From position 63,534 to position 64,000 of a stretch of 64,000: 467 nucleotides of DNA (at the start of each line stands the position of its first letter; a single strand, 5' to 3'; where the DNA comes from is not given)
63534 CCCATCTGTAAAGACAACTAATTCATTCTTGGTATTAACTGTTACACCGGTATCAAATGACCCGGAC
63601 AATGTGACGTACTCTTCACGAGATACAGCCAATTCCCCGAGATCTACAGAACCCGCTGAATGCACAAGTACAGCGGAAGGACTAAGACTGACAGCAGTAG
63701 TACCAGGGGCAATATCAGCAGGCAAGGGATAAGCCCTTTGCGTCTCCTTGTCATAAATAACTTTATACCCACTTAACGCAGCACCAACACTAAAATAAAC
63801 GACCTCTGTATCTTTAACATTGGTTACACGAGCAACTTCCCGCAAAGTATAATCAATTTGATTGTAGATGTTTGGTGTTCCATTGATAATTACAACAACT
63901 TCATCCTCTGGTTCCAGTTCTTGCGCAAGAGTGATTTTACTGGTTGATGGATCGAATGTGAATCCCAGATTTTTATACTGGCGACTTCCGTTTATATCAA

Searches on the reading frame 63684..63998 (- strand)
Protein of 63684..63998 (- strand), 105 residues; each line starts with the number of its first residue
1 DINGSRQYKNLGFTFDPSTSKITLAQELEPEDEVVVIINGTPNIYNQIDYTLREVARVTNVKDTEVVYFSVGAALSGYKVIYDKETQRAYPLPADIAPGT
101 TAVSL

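Call 72: search_solved_structures(query=window:63684-63998:-, max_evalue=0.01, show_alignments=2)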
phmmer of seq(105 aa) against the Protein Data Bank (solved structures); distinct sequences matched with E-value up to 0.01: 11.
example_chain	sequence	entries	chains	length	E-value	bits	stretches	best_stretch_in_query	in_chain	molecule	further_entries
5w6h_A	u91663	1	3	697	6.8e-20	74.5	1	51-105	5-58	tailspike protein 4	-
7rej_A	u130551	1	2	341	6.7e-19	71.3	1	1-45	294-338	Tailspike protein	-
7rfo_A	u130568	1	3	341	7e-19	71.2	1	1-45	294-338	Tailspike protein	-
9d80_D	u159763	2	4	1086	1.6e-18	70.1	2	3-97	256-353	Tail fiber protein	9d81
4oj5_A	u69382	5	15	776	5e-16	62.1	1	53-105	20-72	Tailspike protein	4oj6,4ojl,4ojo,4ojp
4qnl_A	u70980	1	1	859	5.3e-16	62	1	54-105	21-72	Tail fiber protein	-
9d83_D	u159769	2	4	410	4.2e-15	59.1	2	11-96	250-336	Gp49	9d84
9d84_A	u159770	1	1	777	1.4e-14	57.5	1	53-105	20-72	Gp48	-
6nw9_A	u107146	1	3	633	3e-13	53.2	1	46-105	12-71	Tailspike protein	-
5w6f_A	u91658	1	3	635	3e-13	53.2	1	46-105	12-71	tailspike protein 3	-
6w4q_A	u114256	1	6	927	6.4e-09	39.3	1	4-96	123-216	Tail fiber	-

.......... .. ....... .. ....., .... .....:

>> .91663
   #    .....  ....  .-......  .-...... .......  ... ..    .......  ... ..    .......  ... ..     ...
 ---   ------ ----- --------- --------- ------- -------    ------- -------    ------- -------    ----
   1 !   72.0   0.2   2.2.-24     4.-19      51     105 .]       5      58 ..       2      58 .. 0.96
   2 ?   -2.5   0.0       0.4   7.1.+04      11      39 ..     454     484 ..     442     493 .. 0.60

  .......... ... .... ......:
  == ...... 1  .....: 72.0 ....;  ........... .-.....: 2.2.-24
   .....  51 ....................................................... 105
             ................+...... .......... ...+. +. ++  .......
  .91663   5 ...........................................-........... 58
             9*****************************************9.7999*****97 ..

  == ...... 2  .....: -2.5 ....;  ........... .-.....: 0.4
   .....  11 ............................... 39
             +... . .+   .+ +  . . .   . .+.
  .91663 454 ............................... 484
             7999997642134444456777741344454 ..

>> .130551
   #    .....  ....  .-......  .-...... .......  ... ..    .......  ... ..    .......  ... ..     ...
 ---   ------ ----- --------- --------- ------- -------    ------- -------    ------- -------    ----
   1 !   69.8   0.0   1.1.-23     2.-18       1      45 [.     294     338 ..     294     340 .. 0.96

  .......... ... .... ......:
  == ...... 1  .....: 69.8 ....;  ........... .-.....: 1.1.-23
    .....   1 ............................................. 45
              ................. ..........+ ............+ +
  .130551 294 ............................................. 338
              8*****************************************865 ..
